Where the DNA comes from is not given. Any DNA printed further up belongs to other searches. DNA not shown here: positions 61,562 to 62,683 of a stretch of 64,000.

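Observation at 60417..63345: Radical-SAM enzyme with an unusually Cys-dense N-terminal extension, clustered with Cys-rich small proteins and a membrane HExxH protein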

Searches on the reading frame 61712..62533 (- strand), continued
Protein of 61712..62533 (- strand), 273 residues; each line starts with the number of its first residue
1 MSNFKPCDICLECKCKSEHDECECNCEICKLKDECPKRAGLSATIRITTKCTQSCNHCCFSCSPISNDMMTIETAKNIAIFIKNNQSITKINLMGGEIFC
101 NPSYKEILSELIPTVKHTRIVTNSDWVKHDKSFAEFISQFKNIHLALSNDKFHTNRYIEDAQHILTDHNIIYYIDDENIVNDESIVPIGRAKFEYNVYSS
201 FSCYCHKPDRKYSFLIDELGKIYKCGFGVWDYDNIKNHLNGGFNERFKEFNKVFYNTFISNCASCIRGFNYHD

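Call 45: search_protein_families(library=ncbifam, proteins=[P0169, P0172, P0180, P0182, P0183, P0190, P0199, P0200, P0225, P0235], max_evalue=0.00001)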
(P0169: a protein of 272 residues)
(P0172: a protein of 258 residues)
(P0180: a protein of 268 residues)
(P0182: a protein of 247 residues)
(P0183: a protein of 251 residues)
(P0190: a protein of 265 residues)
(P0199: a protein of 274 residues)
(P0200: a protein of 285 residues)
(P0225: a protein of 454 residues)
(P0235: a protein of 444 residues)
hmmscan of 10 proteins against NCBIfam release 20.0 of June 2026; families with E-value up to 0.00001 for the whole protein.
P0169 (272 aa): 9 families
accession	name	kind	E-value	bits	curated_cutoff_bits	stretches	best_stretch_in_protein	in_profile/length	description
NF012164.0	AlbA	equivalog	8.3e-12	44.3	850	1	23-128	117-220/442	subtilosin maturase AlbA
NF045646.2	rSAM_Se_TrsS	equivalog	4.2e-09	35.5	490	1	22-116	89-185/441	radical SAM (seleno)protein TrsS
TIGR04167.1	rSAM_SeCys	equivalog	2e-08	33.8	300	1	23-95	12-84/303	arsenosugar biosynthesis radical SAM (seleno)protein ArsS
TIGR04317.1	W_rSAM_matur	equivalog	5.1e-08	32.4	380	1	23-142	8-127/349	tungsten cofactor oxidoreductase radical SAM maturase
TIGR02668.1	moaA_archaeal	equivalog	4e-07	29.3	325.25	1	23-106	14-99/303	GTP 3',8-cyclase MoaA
TIGR02666.1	moaA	equivalog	7e-07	28.5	284.05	1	23-109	14-108/336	GTP 3',8-cyclase MoaA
NF001199.0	PRK00164.2-1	equivalog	1.1e-06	28.1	231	1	23-106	16-101/308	GTP 3',8-cyclase MoaA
TIGR04251.1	SCM_rSAM_ScmF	equivalog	2.4e-06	27.2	400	1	24-108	9-97/353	SynChlorMet cassette radical SAM/SPASM protein ScmF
TIGR04133.1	rSAM_w_lipo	hypoth_equivalog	4.8e-06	25.7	425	0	24-107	29-116/350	TIGR04133 family radical SAM/SPASM protein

P0172 (258 aa): 6 families
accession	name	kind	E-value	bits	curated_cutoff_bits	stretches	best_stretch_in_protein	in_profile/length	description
TIGR04078.1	rSAM_yydG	equivalog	6e-13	48.9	300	1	9-121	4-118/309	YydG family radical SAM peptide epimerase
TIGR04167.1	rSAM_SeCys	equivalog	2.7e-09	36.7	300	1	10-82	12-85/303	arsenosugar biosynthesis radical SAM (seleno)protein ArsS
NF038283.1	viperin_w_prok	equivalog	7e-08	32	180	1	12-94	8-101/281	viperin family antiviral radical SAM protein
NF049973.1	radical_Rv1681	equivalog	4.4e-07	29.1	380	1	15-144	81-211/326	Rv1681 family radical SAM protein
NF012164.0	AlbA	equivalog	1.5e-06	26.9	850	1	8-90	115-200/442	subtilosin maturase AlbA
TIGR03962.1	mycofact_rSAM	equivalog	2.2e-06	27.1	265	1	11-94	17-103/339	mycofactocin radical SAM maturase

P0180 (268 aa): 18 families
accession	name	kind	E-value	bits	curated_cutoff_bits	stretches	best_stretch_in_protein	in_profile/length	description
TIGR04078.1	rSAM_yydG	equivalog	7.1e-13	48.7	300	1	10-130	1-122/309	YydG family radical SAM peptide epimerase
NF038283.1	viperin_w_prok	equivalog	1.5e-10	40.7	180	1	15-102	7-102/281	viperin family antiviral radical SAM protein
TIGR04317.1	W_rSAM_matur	equivalog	1e-09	38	380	1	10-100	4-95/349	tungsten cofactor oxidoreductase radical SAM maturase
TIGR04167.1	rSAM_SeCys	equivalog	2.5e-09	36.8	300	1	13-90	11-86/303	arsenosugar biosynthesis radical SAM (seleno)protein ArsS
TIGR04340.1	rSAM_ACGX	hypoth_equivalog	2.6e-09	36.8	400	1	14-91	7-89/341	radical SAM/SPASM domain protein, ACGX system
TIGR02668.1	moaA_archaeal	equivalog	6.5e-09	35.2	325.25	1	11-101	11-103/303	GTP 3',8-cyclase MoaA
TIGR04303.1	GeoRSP_rSAM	equivalog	8.3e-09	35.4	400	1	19-145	10-144/325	GeoRSP system radical SAM/SPASM protein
TIGR03962.1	mycofact_rSAM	equivalog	9.5e-09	34.9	265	1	15-102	17-104/339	mycofactocin radical SAM maturase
NF047865.1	rSAM_PapB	equivalog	1.4e-08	34.4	340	1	11-74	4-70/330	PapB family radical SAM/SPASM ranthipeptide maturase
TIGR04055.1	rSAM_NirJ2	equivalog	3.9e-07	29.9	500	1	16-125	6-109/326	putative heme d1 biosynthesis radical SAM protein NirJ2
NF001199.0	PRK00164.2-1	equivalog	4.3e-07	29.4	231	1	11-101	13-105/308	GTP 3',8-cyclase MoaA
TIGR04321.1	spiroSPASM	subfamily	8.9e-07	27.9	250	0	193-247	447-506/510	spiro-SPASM protein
TIGR02666.1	moaA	equivalog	1.1e-06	27.9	284.05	1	14-100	14-108/336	GTP 3',8-cyclase MoaA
NF049973.1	radical_Rv1681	equivalog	2.6e-06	26.6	380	1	19-98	81-160/326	Rv1681 family radical SAM protein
TIGR04546.1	rSAM_ahbC_deAc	equivalog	2.9e-06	26.3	650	0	12-102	41-132/390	12,18-didecarboxysiroheme deacetylase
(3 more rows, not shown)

P0182 (247 aa): 3 families
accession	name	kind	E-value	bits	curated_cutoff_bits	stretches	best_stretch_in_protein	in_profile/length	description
TIGR04078.1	rSAM_yydG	equivalog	6.9e-09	35.6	300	1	7-139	3-133/309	YydG family radical SAM peptide epimerase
TIGR04167.1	rSAM_SeCys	equivalog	1.1e-07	31.5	300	1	7-80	10-82/303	arsenosugar biosynthesis radical SAM (seleno)protein ArsS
NF012164.0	AlbA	equivalog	1e-06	27.4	850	1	5-96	113-202/442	subtilosin maturase AlbA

P0183 (251 aa): 2 families
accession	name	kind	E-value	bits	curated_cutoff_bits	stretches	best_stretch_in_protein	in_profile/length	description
TIGR04078.1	rSAM_yydG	equivalog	1.7e-10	40.9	300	1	18-137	2-121/309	YydG family radical SAM peptide epimerase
NF012164.0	AlbA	equivalog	9.5e-09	34.2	850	1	20-100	116-198/442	subtilosin maturase AlbA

P0190 (265 aa): 3 families
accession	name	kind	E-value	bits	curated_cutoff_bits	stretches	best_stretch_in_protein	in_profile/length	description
TIGR04078.1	rSAM_yydG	equivalog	3.7e-09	36.5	300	1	20-136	3-119/309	YydG family radical SAM peptide epimerase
TIGR03962.1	mycofact_rSAM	equivalog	5.5e-06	25.8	265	1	22-105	16-101/339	mycofactocin radical SAM maturase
TIGR04167.1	rSAM_SeCys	equivalog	6.9e-06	25.5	300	1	21-63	11-53/303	arsenosugar biosynthesis radical SAM (seleno)protein ArsS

P0199 (274 aa): 3 families
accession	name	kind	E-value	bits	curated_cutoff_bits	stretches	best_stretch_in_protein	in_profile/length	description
TIGR04078.1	rSAM_yydG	equivalog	1.9e-08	34.2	300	1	3-131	3-125/309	YydG family radical SAM peptide epimerase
NF012164.0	AlbA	equivalog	1.3e-07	30.4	850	1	5-124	117-224/442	subtilosin maturase AlbA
TIGR04167.1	rSAM_SeCys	equivalog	3.4e-06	26.5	300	1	4-96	11-95/303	arsenosugar biosynthesis radical SAM (seleno)protein ArsS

P0200 (285 aa): 1 family
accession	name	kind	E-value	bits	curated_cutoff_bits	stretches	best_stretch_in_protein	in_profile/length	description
TIGR04078.1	rSAM_yydG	equivalog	1.5e-07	31.2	300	1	34-143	7-117/309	YydG family radical SAM peptide epimerase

P0225 (454 aa): 58 families (the best 25 are shown)
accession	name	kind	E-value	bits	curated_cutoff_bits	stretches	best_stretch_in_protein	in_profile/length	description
NF012164.0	AlbA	equivalog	5.5e-105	351.4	850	1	34-441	31-434/442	subtilosin maturase AlbA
TIGR04545.1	rSAM_ahbD_hemeb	equivalog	6.4e-37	127.8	500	2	121-318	4-198/339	heme b synthase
TIGR04055.1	rSAM_NirJ2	equivalog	7.5e-37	127.6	500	1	123-426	6-310/326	putative heme d1 biosynthesis radical SAM protein NirJ2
TIGR03962.1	mycofact_rSAM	equivalog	6e-36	124.3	265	1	115-421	10-314/339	mycofactocin radical SAM maturase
TIGR04053.2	TIGR04053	equivalog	4.1e-32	111.8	395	1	115-340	6-229/366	TIGR04053 family radical SAM/SPASM domain-containing protein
TIGR04403.1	rSAM_skfB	equivalog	5.4e-32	111.1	300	1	111-394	98-375/402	sporulation killing factor system radical SAM maturase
TIGR04051.1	rSAM_NirJ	equivalog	5.8e-31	107.7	515.45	1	121-301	6-185/354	heme d1 biosynthesis radical SAM protein NirJ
TIGR04303.1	GeoRSP_rSAM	equivalog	3.7e-30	105.6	400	1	118-433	6-320/325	GeoRSP system radical SAM/SPASM protein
NF050035.1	rSAM_WgK_link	exception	3.3e-29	102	650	1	115-282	7-174/367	radical SAM/SPASM peptide maturase WgkB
TIGR04250.1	SCM_rSAM_ScmE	equivalog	2.1e-28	99.3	400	1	120-298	6-185/358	SynChlorMet cassette radical SAM/SPASM protein ScmE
TIGR04251.1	SCM_rSAM_ScmF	equivalog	1.6e-27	96.8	400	1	121-419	8-320/353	SynChlorMet cassette radical SAM/SPASM protein ScmF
TIGR02109.1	PQQ_syn_pqqE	equivalog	1.5e-26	93.2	381.35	1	113-426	3-319/358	pyrroloquinoline quinone biosynthesis protein PqqE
NF049973.1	radical_Rv1681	equivalog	1.3e-25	90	380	1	126-279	81-234/326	Rv1681 family radical SAM protein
TIGR04546.1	rSAM_ahbC_deAc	equivalog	6.7e-25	87.7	650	1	120-311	42-232/390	12,18-didecarboxysiroheme deacetylase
TIGR04054.1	rSAM_NirJ1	equivalog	9.8e-25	87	650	1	119-316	38-231/387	putative heme d1 biosynthesis radical SAM protein NirJ1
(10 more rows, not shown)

P0235 (444 aa): 58 families (the best 25 are shown)
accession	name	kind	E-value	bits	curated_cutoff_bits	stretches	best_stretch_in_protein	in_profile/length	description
NF012164.0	AlbA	equivalog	2e-171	570.3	850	1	5-443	2-441/442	subtilosin maturase AlbA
TIGR04055.1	rSAM_NirJ2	equivalog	1.4e-37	130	500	1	121-416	5-306/326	putative heme d1 biosynthesis radical SAM protein NirJ2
TIGR04251.1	SCM_rSAM_ScmF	equivalog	1.3e-31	110.3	400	1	115-415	2-322/353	SynChlorMet cassette radical SAM/SPASM protein ScmF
TIGR04054.1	rSAM_NirJ1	equivalog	1.6e-31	109.3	650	1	106-303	27-222/387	putative heme d1 biosynthesis radical SAM protein NirJ1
TIGR04545.1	rSAM_ahbD_hemeb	equivalog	1.1e-30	107.2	500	1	120-303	4-187/339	heme b synthase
TIGR04053.2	TIGR04053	equivalog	1.3e-30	106.9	395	1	114-311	6-206/366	TIGR04053 family radical SAM/SPASM domain-containing protein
TIGR03962.1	mycofact_rSAM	equivalog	1.4e-29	103.3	265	1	115-413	11-313/339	mycofactocin radical SAM maturase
TIGR04250.1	SCM_rSAM_ScmE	equivalog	5e-29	101.3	400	1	119-305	6-194/358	SynChlorMet cassette radical SAM/SPASM protein ScmE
TIGR04403.1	rSAM_skfB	equivalog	4.4e-28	98.2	300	1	90-387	77-374/402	sporulation killing factor system radical SAM maturase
TIGR04051.1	rSAM_NirJ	equivalog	1.7e-27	96.3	515.45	1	119-302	5-187/354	heme d1 biosynthesis radical SAM protein NirJ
TIGR04546.1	rSAM_ahbC_deAc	equivalog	1.7e-26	92.9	650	1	118-308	41-230/390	12,18-didecarboxysiroheme deacetylase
NF045574.1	sacti_mat_StsB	exception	6.4e-26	91.2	625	1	118-417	98-399/466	StsB family radical SAM/SPASM domain sactipeptide maturase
NF050035.1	rSAM_WgK_link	exception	9.4e-25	87.4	650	1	113-298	6-191/367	radical SAM/SPASM peptide maturase WgkB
NF049973.1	radical_Rv1681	equivalog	1e-23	83.8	380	1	124-282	80-238/326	Rv1681 family radical SAM protein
TIGR04347.1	pseudo_SAM_Halo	equivalog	9.8e-23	81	525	1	118-309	40-230/390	TIGR04347 family pseudo-SAM/SPASM protein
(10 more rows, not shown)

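Call 46: fold_search(model_id=the predicted structure, library=viral)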
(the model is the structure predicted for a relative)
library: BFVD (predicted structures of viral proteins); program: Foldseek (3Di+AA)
matches with E <= 10: 844; with E <= 0.001: 50
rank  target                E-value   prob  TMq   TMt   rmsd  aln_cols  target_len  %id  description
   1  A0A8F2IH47            1.6e-09  1.00  0.51  0.55   5.2       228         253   17  (no name in the UniProt tables at hand)
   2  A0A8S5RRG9            1.7e-07  1.00  0.46  0.32   8.3       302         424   13  Fe-S oxidoreductase [Podoviridae sp. ctXdu7]
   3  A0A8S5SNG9            2.4e-07  1.00  0.52  0.51   7.6       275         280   17  Putative Fe-S oxidoreductase [Podoviridae sp. ctIKM86]
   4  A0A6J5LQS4            2.6e-07  1.00  0.42  0.27   9.7       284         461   11  Radical_SAM domain containing protein [uncultured Caudovirales phage]
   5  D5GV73                3.7e-07  1.00  0.40  0.38  10.0       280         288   14  Hypothetical phage protein (Radical SAM family) [Campylobacter phage CP220]
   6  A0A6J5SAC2            4.4e-07  1.00  0.51  0.45   6.9       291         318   13  4Fe4S-binding SPASM domain containing protein [uncultured Caudovirales phage]
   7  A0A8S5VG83            4.7e-07  1.00  0.46  0.35   9.1       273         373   14  Putative Fe-S oxidoreductase [Myoviridae sp. ctkfK18]
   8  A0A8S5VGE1            7.1e-07  1.00  0.53  0.41  10.5       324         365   16  Fe-S oxidoreductase [Myoviridae sp. ctkfK18]
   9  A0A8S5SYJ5            9.6e-07  1.00  0.50  0.33   7.1       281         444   14  Radical SAM superfamily [Podoviridae sp. ctxqo3]
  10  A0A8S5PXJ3            1.1e-06  1.00  0.34  0.29  12.3       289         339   12  Putative Fe-S oxidoreductase [Podoviridae sp. ctIlO27]
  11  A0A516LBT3            2.0e-06  1.00  0.50  0.30   8.0       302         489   14  (no name in the UniProt tables at hand)
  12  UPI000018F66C         3.2e-06  1.00  0.39  0.39  10.4       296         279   11  (no name look-up for this kind of identifier)
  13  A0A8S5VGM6            4.3e-06  1.00  0.38  0.32  11.9       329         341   12  Tungsten cofactor oxidoreductase radical SAM maturase [Myoviridae sp. ctkfK18]
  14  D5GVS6                4.5e-06  1.00  0.37  0.38   9.1       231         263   20  Hypothetical phage protein (Radical SAM family) [Campylobacter phage CPt10]
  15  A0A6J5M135            4.5e-06  1.00  0.40  0.31   9.1       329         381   12  Radical_SAM domain containing protein [uncultured Caudovirales phage]
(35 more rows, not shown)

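Call 49: find_encoding_contigs(protein=P0006, flank=8000, max_places=1)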
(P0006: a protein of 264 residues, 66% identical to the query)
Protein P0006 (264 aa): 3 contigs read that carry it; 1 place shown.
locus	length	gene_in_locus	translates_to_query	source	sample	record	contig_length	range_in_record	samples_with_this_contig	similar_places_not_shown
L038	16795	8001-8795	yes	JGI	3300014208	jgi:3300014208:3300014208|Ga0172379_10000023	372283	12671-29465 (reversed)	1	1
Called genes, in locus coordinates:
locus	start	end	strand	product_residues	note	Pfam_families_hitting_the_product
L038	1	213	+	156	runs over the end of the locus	-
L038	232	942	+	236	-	-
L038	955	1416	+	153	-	-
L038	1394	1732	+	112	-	-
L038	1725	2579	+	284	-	PF04055:Radical_SAM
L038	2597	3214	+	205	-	PF01121:CoaE, PF13238:AAA_18 (weak)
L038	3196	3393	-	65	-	-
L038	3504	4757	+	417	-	-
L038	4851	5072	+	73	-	-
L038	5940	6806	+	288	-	-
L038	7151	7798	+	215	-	PF09414:RNA_ligase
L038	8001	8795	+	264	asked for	PF04055:Radical_SAM (weak)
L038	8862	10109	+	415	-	-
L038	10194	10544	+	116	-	PF00085:Thioredoxin, PF13098:Thioredoxin_2, PF13905:Thioredoxin_8 (faint)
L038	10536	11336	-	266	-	-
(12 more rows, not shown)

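Call 50: find_encoding_contigs(protein=P0023, flank=8000, max_places=1)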
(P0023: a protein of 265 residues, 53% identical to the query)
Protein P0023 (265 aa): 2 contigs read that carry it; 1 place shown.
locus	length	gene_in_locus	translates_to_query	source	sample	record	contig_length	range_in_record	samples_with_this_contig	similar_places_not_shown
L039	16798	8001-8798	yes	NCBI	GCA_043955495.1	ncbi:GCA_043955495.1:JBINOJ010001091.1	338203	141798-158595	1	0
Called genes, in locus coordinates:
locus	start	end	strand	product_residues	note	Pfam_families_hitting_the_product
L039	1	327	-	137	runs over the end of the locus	-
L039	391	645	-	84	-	-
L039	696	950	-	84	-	-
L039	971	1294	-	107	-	-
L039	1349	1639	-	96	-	-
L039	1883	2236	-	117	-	-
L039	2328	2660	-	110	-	-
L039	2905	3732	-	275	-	PF06067:DUF932 (weak)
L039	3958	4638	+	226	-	PF04542:Sigma70_r2, PF08281:Sigma70_r4_2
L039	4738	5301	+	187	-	-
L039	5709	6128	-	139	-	-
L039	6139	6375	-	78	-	PF00684:DnaJ_CXXCXGXG (weak)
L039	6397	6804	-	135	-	-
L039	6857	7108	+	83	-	-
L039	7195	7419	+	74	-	-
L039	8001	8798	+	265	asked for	PF04055:Radical_SAM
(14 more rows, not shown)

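Call 51: find_encoding_contigs(protein=P0109, flank=8000, max_places=1)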
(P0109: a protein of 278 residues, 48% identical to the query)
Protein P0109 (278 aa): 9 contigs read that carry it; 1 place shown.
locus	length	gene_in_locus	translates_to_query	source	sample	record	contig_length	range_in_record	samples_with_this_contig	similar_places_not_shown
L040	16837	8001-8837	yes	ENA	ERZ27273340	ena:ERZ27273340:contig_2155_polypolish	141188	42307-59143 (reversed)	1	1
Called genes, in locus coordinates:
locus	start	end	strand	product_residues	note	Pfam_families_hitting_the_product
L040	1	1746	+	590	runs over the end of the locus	PF13306:LRR_5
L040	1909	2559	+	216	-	-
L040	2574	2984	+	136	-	-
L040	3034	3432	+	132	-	-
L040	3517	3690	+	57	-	-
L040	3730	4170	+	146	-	-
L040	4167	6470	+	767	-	PF00521:DNA_topoisoIV, PF03989:DNA_gyraseA_C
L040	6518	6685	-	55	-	-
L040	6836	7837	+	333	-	PF18941:DUF5688 (weak)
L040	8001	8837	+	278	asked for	PF04055:Radical_SAM (weak)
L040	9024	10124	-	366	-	PF05496:RuvB_N (faint), PF00004:AAA, PF17866:AAA_lid_6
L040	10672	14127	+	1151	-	PF02811:PHP, PF07733:DNA_pol3_alpha, PF17657:DNA_pol3_finger, PF14579:HHH_6, PF01336:tRNA_anti-codon (weak)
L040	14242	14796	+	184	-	PF01844:HNH, PF14279:HNH_5 (faint)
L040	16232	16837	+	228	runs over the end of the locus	PF04542:Sigma70_r2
